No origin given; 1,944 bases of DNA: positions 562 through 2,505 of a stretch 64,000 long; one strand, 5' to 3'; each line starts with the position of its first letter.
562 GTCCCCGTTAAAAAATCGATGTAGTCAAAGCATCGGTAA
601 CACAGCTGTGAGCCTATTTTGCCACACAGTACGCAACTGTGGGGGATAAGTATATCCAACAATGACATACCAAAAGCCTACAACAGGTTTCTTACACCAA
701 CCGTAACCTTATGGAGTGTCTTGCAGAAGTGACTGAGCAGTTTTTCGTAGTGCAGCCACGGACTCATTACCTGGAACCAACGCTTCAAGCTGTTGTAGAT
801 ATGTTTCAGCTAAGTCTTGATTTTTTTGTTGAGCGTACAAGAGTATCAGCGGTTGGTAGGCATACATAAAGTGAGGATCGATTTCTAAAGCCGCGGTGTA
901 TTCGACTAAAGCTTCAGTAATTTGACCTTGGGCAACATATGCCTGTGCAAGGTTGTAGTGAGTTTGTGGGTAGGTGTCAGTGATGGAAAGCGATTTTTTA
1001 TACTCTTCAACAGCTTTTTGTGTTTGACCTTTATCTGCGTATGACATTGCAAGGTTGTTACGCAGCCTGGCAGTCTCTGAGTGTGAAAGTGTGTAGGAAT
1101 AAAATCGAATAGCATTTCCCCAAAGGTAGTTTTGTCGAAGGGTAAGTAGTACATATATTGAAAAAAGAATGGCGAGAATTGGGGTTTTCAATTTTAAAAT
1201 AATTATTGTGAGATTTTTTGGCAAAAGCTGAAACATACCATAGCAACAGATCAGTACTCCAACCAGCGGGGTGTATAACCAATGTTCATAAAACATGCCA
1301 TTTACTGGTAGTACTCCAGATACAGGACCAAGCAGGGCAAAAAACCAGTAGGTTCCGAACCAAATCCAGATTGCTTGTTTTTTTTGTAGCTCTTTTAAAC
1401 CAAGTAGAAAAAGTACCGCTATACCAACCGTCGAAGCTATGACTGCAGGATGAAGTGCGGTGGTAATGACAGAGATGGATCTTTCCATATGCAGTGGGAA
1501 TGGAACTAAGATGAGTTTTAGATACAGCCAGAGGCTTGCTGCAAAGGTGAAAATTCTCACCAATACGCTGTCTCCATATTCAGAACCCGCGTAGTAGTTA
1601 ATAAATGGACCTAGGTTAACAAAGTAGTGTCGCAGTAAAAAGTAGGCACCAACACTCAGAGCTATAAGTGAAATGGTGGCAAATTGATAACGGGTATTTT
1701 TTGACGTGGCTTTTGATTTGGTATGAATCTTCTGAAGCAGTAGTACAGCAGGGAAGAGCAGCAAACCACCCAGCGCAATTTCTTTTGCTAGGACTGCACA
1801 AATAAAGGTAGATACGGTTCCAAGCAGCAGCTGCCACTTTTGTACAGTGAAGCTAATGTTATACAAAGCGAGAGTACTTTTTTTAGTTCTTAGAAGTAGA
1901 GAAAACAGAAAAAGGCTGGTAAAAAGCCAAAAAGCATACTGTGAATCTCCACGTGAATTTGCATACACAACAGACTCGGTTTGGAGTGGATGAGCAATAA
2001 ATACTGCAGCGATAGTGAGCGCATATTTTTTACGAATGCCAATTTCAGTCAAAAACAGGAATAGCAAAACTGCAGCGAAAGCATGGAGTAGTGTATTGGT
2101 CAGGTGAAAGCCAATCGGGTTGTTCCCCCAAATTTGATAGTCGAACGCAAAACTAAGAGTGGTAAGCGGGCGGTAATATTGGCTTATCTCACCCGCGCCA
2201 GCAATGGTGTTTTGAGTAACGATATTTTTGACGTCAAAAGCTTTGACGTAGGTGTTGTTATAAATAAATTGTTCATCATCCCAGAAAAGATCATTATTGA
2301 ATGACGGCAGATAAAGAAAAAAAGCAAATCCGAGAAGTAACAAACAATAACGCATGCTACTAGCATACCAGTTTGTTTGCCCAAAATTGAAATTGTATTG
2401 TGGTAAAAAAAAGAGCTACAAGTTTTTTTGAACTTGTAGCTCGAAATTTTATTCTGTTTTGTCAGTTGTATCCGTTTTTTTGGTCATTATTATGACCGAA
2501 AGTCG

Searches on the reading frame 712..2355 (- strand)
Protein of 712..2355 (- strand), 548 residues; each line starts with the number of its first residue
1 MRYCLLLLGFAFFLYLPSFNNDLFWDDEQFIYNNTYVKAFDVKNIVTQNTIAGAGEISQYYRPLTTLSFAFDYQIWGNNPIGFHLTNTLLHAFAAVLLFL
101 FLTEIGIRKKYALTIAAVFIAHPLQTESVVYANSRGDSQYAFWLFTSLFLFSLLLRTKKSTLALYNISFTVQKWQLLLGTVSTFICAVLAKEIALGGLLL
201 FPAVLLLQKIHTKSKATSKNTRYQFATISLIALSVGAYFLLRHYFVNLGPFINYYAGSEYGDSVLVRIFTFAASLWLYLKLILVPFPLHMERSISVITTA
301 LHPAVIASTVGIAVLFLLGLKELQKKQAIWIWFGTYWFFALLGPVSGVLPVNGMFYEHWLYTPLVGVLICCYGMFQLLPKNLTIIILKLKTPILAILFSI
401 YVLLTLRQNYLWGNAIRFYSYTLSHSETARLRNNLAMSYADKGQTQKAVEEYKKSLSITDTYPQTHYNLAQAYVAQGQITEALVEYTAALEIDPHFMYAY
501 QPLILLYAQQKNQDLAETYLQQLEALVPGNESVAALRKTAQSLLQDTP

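Call 48: search_protein_families(library=ncbifam, proteins=[window:712-2355:-], max_evalue=0.00001)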
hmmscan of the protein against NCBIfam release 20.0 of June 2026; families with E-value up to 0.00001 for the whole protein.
window:712-2355:- (548 aa): 7 families
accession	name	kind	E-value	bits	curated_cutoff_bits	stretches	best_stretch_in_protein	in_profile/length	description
TIGR02521.1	type_IV_pilW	equivalog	5e-10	39.3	154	1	422-494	24-96/234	type IV pilus biogenesis/stability protein PilW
TIGR02917.1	PEP_TPR_lipo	equivalog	1.9e-09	36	312.2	1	430-528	432-530/899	XrtA/PEP-CTERM system TPR-repeat protein PrsT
NF040959.1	MamA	equivalog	3.1e-09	36.6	200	1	415-522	21-130/204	magnetosome protein MamA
NF047558.1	TPR_END_plus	domain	1.6e-07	31.1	32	0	466-496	2-32/56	TPR end-of-group domain-containing protein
NF002725.1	PRK02603.1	equivalog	4.4e-07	30.1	143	0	437-517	43-126/173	photosystem I assembly protein Ycf3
NF033762.1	social_mot_Tgl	equivalog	7.6e-07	28.7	225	1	427-520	29-124/252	social motility TPR repeat lipoprotein Tgl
NF047507.1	TPR_BatC_Lepto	exception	2.2e-06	27.3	175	1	427-514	56-147/214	TPR repeat-containing protein BatC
